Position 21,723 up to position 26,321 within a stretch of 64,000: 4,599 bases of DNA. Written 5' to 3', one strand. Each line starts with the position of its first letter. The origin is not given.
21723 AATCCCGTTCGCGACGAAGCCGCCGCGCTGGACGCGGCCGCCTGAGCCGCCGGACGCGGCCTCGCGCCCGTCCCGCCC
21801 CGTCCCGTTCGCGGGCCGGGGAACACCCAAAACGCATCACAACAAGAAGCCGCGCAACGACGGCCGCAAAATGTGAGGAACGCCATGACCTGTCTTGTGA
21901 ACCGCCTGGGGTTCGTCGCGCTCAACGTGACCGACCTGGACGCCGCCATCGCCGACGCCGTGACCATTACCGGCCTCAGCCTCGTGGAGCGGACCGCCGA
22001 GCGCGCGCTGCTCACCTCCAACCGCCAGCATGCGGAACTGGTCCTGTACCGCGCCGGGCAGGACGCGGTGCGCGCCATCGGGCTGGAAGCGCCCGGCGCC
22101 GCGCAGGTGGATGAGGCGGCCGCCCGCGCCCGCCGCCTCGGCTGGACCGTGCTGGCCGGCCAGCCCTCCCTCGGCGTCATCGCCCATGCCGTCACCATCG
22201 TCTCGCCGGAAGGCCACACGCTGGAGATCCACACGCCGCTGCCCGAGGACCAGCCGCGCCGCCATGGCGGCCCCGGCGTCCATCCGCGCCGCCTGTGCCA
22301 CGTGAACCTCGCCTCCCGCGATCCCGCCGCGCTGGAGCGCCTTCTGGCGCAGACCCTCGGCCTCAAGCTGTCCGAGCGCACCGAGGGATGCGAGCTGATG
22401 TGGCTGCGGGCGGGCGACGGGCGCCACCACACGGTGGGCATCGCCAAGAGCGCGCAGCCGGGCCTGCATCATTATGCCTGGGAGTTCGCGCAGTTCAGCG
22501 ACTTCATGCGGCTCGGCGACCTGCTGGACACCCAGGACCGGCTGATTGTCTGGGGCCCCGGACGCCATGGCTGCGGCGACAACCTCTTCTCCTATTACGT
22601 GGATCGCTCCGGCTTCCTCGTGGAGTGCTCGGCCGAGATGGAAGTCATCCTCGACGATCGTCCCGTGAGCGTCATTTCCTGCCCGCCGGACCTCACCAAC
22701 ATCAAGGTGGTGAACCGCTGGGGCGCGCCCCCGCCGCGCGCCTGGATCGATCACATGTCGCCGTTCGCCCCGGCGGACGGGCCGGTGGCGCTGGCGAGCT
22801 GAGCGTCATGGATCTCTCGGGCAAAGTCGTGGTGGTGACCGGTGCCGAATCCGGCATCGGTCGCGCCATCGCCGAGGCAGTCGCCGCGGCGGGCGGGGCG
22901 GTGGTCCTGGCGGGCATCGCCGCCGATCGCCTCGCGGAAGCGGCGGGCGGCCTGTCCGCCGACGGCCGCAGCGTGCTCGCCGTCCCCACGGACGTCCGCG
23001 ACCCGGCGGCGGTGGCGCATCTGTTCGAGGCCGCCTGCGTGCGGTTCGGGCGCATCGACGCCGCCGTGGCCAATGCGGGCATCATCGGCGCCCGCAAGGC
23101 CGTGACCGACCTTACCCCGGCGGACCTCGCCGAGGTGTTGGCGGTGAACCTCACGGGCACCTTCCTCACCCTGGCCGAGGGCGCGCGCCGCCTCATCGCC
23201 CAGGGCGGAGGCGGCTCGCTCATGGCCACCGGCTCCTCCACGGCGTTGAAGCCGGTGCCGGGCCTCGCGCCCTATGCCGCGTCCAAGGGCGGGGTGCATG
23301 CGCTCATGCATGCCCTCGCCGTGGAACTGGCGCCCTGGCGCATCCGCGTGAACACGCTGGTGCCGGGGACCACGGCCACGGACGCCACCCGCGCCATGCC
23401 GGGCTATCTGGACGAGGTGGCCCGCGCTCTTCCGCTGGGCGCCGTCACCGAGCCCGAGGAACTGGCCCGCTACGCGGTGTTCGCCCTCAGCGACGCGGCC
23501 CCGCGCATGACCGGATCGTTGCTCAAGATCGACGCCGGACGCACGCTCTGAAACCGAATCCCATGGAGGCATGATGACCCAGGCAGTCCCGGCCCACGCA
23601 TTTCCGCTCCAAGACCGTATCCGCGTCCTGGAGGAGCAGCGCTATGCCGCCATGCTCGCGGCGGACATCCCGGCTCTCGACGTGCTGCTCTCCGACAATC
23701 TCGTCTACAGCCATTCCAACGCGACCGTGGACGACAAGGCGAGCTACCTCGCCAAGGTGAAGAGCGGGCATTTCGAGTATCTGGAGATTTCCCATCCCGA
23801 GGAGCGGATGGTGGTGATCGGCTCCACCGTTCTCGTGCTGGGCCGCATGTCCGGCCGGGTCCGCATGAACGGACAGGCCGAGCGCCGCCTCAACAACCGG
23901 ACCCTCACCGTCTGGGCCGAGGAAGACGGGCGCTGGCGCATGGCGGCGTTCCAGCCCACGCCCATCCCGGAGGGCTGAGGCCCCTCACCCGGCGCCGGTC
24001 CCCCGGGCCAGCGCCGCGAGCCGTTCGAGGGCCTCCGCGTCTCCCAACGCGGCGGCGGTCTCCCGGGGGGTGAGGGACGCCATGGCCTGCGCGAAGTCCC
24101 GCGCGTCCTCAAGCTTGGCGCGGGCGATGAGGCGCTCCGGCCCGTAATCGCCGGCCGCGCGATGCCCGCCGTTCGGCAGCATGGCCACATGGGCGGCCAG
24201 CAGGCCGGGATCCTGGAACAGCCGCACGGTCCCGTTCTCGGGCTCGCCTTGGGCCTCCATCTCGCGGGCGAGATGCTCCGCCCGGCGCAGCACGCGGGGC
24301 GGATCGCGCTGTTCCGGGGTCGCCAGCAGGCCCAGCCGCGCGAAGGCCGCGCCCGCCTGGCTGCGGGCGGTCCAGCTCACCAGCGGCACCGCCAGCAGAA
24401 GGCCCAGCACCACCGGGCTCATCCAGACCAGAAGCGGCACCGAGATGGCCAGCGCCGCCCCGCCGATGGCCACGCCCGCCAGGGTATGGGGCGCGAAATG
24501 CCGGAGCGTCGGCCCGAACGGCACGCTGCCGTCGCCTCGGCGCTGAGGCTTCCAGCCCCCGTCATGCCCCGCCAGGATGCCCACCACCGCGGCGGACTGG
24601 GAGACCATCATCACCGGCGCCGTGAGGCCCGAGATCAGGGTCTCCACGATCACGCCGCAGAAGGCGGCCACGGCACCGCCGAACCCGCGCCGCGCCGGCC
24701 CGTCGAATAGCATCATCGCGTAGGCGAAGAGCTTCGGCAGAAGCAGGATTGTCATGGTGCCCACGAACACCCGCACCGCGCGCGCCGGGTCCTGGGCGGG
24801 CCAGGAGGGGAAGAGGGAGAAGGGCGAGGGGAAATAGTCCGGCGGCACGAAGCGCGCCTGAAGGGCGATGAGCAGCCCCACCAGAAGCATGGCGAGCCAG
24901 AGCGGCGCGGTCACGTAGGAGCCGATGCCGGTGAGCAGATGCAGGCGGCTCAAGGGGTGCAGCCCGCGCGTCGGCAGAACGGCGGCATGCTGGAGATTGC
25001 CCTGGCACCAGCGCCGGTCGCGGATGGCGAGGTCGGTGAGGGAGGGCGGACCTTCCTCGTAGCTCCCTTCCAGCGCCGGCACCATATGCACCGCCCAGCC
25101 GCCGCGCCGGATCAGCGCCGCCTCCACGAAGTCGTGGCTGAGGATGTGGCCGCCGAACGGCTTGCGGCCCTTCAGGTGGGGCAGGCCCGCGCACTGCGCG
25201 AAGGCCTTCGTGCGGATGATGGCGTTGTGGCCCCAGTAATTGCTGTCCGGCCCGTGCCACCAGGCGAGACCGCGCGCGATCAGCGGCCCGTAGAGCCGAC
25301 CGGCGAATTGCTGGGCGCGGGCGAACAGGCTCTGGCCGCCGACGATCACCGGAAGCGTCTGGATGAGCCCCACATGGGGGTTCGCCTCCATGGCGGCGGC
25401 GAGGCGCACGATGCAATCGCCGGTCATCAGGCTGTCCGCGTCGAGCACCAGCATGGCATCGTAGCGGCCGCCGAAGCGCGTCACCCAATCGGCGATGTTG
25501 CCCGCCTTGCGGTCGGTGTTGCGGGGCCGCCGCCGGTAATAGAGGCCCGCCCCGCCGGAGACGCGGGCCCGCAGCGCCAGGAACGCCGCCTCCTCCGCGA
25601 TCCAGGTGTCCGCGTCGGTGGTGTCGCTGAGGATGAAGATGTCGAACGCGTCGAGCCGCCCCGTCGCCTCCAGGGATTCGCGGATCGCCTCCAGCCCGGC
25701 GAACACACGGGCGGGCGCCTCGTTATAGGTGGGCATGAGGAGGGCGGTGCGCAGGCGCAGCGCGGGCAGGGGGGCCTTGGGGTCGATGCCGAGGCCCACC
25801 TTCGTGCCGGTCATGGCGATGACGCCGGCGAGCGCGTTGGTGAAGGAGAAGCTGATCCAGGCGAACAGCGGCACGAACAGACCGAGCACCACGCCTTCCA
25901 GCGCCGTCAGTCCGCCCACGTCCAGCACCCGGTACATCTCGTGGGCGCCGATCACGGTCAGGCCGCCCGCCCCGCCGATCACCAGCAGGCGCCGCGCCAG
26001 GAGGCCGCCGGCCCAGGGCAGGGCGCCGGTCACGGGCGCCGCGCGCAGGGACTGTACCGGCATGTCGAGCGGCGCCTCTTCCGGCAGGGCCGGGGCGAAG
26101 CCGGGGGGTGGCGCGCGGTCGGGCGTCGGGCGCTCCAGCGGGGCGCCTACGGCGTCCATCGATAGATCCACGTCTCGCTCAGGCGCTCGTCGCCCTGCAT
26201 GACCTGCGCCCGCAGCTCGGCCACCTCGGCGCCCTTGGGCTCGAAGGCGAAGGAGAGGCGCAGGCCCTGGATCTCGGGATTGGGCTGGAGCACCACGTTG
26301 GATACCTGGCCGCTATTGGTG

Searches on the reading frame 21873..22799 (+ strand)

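Call 61: search_protein_families(library=pfam, proteins=[window:21873-22799:+])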
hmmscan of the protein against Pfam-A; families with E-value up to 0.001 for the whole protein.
window:21873-22799:+ (309 aa): 2 families
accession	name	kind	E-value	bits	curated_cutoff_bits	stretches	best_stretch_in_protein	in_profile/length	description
PF00903.31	Glyoxalase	-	2.2e-10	41.4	20.6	1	141-251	2-120/121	Glyoxalase/Bleomycin resistance protein/Dioxygenase superfamily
PF13669.12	Glyoxalase_4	-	0.00013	22.7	27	0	142-209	1-80/109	Glyoxalase/Bleomycin resistance protein/Dioxygenase superfamily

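Call 63: search_protein_families(library=ncbifam, proteins=[window:21873-22799:+], max_evalue=0.00001)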
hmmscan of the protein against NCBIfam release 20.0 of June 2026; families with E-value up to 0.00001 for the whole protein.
window:21873-22799:+ (309 aa): 4 families
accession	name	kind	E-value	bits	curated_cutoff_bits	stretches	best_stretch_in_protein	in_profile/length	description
TIGR02295.1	HpaD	equivalog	1.8e-29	102.9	321.4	1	9-295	2-297/298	3,4-dihydroxyphenylacetate 2,3-dioxygenase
TIGR03211.1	catechol_2_3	equivalog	2e-24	86.4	320.2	1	9-265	2-275/303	catechol 2,3-dioxygenase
TIGR03213.1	23dbph12diox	equivalog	1.4e-12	47.7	366.45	1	9-258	1-267/287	biphenyl-2,3-diol 1,2-dioxygenase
NF045631.1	exdiol_diox_HsaC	equivalog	6.1e-06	25.6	450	0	10-259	2-272/296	iron-dependent extradiol dioxygenase HsaC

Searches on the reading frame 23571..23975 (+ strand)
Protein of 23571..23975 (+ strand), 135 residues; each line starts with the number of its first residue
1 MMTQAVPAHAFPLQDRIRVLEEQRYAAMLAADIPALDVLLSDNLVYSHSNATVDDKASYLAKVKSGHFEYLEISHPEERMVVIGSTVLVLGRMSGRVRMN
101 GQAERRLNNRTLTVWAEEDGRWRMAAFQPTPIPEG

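Call 61: search_protein_families(library=pfam, proteins=[window:23571-23975:+])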
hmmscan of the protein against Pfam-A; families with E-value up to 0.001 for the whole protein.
window:23571-23975:+ (135 aa): 2 families
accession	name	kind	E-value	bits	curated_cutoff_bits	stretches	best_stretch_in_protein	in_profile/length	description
PF14534.12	DUF4440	-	3.2e-17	63.4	25.2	1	17-124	1-107/107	Domain of unknown function (DUF4440)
PF12680.13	SnoaL_2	-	2.1e-06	28.7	27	1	24-122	4-99/102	SnoaL-like domain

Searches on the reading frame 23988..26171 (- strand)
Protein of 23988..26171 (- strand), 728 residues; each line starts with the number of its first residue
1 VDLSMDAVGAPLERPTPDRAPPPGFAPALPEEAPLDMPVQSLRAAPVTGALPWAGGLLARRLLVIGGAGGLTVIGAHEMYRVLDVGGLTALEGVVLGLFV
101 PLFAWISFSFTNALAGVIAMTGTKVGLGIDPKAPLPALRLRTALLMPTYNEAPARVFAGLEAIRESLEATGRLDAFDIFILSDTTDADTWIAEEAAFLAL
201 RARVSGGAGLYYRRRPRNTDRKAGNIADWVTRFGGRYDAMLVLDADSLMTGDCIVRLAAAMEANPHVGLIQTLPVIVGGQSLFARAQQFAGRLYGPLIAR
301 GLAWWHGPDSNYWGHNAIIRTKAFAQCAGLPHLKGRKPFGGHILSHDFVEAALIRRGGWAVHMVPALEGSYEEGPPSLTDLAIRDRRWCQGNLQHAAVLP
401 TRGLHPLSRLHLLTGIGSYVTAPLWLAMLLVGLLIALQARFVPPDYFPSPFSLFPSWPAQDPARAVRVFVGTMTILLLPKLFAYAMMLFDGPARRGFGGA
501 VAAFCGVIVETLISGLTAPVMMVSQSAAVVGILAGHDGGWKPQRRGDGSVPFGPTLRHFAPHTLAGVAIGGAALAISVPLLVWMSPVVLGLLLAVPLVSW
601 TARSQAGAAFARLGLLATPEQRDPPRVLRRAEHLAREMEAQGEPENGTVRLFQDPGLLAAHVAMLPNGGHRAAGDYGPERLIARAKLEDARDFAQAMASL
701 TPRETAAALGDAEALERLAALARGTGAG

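Call 61: search_protein_families(library=pfam, proteins=[window:23988-26171:-])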
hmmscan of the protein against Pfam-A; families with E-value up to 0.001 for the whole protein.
window:23988-26171:- (728 aa): 3 families
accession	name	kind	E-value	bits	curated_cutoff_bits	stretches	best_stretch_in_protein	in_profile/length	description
PF13632.12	Glyco_trans_2_3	-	2.8e-16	60.4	27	1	241-443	3-182/198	Glycosyl transferase family group 2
PF00535.33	Glycos_transf_2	-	3.6e-11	43.7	23.3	1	145-325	3-165/168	Glycosyl transferase family 2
PF13506.12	Glyco_transf_21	-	5.4e-10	39.4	21.7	1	235-388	29-172/174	Glycosyl transferase family 21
